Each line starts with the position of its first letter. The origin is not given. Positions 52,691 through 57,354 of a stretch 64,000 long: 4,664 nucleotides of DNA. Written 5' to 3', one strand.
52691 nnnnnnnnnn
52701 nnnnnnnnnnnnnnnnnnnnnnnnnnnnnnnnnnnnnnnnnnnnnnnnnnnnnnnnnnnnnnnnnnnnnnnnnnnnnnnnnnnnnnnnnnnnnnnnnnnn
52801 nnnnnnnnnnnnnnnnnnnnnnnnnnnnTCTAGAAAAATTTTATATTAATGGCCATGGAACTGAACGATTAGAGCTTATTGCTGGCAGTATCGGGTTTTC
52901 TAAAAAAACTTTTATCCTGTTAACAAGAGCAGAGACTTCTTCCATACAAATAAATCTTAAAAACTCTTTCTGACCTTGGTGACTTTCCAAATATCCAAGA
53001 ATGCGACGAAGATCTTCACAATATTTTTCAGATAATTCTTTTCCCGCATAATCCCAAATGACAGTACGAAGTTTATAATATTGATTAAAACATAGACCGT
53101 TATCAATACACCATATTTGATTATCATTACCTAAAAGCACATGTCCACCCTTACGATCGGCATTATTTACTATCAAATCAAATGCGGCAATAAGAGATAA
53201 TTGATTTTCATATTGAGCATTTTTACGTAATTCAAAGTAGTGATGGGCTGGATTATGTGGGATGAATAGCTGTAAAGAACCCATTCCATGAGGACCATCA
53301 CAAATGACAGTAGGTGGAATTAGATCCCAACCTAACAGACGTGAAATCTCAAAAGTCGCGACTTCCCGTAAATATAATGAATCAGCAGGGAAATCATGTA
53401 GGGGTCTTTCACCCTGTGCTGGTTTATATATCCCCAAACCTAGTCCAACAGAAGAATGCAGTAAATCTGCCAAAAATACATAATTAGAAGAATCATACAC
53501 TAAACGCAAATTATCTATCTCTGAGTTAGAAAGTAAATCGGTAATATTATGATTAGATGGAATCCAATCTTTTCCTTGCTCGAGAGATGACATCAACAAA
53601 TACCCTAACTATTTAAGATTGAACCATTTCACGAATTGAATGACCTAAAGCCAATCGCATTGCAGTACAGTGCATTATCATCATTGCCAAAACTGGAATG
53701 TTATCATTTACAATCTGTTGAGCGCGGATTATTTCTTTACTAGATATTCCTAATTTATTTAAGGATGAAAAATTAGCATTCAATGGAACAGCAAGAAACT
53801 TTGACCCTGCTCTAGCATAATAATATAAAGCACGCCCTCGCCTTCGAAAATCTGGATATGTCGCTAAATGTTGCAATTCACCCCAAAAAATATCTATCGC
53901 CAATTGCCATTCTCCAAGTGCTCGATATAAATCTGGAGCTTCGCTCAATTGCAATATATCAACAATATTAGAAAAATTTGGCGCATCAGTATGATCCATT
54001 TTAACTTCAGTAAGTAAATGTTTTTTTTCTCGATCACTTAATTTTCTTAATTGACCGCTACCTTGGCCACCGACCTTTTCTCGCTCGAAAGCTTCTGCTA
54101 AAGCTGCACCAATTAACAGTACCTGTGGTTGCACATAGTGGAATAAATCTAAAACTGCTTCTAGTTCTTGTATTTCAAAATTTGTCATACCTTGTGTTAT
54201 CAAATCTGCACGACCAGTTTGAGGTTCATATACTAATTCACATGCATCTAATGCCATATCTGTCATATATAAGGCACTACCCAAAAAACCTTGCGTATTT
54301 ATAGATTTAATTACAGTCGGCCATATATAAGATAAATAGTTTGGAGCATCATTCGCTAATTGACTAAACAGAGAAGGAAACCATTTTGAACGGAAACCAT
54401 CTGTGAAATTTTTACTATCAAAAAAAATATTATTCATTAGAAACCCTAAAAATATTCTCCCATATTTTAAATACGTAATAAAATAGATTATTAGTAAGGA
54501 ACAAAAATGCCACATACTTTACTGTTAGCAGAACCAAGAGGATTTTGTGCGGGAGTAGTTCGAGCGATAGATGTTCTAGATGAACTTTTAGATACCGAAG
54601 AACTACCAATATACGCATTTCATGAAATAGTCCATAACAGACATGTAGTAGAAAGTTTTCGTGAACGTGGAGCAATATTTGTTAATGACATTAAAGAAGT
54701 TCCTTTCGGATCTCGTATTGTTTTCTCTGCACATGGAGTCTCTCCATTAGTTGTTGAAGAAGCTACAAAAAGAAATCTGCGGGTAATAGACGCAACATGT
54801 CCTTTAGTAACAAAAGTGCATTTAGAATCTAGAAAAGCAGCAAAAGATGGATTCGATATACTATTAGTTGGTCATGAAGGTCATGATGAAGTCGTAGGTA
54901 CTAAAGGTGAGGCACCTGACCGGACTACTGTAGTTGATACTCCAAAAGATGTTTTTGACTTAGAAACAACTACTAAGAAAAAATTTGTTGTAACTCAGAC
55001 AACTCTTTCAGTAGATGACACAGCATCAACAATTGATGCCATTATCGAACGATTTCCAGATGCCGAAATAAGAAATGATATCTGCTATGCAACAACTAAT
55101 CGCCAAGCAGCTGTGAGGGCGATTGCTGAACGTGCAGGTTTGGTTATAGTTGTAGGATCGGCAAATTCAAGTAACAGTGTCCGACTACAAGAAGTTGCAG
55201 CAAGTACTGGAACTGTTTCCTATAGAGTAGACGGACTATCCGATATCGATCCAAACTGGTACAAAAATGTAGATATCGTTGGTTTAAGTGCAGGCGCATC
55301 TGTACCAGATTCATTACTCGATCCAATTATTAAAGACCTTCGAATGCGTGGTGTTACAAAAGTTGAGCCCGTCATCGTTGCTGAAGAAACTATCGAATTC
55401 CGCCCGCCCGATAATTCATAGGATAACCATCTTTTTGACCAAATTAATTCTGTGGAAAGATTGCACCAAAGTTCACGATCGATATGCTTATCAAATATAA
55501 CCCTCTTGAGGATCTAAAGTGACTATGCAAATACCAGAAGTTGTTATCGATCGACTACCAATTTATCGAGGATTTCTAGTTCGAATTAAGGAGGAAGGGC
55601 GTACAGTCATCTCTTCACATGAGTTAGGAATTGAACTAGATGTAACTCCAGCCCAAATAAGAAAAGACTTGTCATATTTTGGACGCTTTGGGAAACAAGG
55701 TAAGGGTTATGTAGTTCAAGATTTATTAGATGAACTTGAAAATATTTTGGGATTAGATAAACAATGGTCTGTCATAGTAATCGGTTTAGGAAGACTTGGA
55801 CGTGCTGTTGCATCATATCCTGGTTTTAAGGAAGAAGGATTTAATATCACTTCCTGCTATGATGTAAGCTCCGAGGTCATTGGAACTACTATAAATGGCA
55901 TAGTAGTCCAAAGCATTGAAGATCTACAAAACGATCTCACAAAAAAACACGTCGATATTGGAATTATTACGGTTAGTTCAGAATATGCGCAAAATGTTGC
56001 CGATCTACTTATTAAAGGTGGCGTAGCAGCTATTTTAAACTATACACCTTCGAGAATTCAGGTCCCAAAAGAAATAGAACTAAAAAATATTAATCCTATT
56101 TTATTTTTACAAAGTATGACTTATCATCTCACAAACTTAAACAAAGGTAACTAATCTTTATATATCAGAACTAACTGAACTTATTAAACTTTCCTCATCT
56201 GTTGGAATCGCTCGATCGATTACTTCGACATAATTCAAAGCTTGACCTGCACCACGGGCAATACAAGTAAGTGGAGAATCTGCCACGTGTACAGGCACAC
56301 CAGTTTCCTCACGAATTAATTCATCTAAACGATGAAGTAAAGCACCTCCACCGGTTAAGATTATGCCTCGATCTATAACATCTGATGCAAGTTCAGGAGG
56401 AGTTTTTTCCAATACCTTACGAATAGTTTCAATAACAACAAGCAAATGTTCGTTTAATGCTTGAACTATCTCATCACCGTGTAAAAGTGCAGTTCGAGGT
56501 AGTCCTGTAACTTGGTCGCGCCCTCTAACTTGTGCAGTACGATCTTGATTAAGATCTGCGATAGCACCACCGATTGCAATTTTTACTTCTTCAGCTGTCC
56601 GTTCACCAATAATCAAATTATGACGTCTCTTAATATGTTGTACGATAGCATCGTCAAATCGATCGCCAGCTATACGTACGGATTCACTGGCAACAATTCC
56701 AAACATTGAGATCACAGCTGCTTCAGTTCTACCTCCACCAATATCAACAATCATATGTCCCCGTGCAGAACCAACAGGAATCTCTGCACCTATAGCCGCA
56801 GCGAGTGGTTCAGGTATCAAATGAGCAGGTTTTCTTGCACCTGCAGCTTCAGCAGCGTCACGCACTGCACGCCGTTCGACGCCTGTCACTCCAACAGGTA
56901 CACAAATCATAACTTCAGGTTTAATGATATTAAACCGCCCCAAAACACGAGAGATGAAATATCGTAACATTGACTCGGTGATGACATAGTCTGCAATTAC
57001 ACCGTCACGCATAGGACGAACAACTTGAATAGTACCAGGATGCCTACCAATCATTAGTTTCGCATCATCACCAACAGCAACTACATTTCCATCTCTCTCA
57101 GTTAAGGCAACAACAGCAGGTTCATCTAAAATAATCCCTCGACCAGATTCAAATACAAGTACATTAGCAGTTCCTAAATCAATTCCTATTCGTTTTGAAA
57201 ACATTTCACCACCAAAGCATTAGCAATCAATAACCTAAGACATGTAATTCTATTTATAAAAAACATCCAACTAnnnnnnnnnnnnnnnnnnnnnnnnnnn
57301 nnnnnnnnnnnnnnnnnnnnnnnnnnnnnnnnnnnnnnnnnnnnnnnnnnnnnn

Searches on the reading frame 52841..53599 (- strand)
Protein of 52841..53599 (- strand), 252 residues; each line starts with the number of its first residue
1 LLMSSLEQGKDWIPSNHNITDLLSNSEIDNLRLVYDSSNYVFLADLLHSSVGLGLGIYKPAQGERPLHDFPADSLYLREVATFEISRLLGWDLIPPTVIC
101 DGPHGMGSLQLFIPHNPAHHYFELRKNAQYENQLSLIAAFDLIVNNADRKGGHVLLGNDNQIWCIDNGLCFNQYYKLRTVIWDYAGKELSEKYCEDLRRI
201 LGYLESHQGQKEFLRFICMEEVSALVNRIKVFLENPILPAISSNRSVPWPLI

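Call 33: search_protein_families(library=pfam, proteins=[window:52841-53599:-], max_evalue=0.0001)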
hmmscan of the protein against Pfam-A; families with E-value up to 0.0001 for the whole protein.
window:52841-53599:- (252 aa): 1 family
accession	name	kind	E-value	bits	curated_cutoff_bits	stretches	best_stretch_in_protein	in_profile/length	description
PF00454.33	PI3_PI4_kinase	-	3.9e-06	27.4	27.1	1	105-176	106-177/241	Phosphatidylinositol 3- and 4-kinase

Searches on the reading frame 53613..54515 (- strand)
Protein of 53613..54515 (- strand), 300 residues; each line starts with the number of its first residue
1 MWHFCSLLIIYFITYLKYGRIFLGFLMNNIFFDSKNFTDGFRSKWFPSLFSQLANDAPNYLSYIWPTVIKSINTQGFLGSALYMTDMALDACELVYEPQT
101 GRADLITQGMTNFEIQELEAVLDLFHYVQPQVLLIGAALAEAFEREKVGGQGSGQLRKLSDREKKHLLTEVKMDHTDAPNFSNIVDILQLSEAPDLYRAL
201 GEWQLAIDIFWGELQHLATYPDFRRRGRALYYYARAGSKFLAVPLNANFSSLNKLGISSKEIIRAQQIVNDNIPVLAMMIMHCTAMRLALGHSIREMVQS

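Call 33: search_protein_families(library=pfam, proteins=[window:53613-54515:-], max_evalue=0.0001)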
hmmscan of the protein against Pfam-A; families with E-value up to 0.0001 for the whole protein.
window:53613-54515:- (300 aa): 1 family
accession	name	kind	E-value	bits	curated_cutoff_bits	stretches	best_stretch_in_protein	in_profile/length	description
PF10778.14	DehI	-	1.3e-06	28.9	28.9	1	45-178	2-126/148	Halocarboxylic acid dehydrogenase DehI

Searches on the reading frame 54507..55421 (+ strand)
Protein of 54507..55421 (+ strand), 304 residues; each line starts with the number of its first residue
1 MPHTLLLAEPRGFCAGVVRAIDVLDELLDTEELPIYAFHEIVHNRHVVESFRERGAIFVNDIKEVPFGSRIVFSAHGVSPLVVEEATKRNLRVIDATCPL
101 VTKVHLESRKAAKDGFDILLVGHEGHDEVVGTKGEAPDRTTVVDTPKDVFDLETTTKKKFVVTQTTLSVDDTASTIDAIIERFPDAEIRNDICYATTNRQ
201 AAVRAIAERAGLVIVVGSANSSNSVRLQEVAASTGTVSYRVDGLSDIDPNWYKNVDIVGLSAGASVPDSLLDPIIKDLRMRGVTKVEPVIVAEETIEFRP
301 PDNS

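Call 33: search_protein_families(library=pfam, proteins=[window:54507-55421:+], max_evalue=0.0001)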
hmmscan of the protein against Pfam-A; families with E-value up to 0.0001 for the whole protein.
window:54507-55421:+ (304 aa): 1 family
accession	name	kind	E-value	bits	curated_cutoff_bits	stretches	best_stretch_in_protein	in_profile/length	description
PF02401.23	LYTB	-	9.3e-89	297.7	24.5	1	6-278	2-266/267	LytB protein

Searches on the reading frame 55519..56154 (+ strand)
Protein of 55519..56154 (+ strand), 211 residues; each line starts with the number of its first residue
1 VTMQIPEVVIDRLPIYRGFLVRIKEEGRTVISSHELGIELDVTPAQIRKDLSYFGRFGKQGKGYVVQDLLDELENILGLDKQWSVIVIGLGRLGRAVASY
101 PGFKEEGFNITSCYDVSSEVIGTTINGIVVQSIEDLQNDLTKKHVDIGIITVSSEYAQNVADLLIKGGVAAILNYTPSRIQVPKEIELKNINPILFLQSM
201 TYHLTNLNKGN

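Call 34: search_protein_families(library=pfam, proteins=[window:55519-56154:+], max_evalue=0.0001)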
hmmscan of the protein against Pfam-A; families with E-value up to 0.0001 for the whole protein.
window:55519-56154:+ (211 aa): 2 families
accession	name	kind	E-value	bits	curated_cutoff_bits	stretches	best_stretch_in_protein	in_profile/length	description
PF02629.25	CoA_binding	-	3.5e-21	76.2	22.3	1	80-177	1-96/97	CoA binding domain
PF06971.19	Put_DNA-bind_N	-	1.2e-16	60.9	27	1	4-52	1-49/49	Putative DNA-binding protein N-terminus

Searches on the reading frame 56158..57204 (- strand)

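Call 34: search_protein_families(library=pfam, proteins=[window:56158-57204:-], max_evalue=0.0001)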
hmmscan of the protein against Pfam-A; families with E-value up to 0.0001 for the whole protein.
window:56158-57204:- (348 aa): 3 families
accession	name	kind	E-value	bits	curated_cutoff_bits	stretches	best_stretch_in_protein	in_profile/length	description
PF06723.19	MreB_Mbl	-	1.7e-131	438.4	27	1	4-328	2-324/327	MreB/Mbl protein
PF14450.12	FtsA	-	1e-09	39.3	31.8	1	152-310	2-112/127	Cell division protein FtsA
PF00012.26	HSP70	-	3.9e-07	29.1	20.6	1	97-194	135-237/599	Hsp70 protein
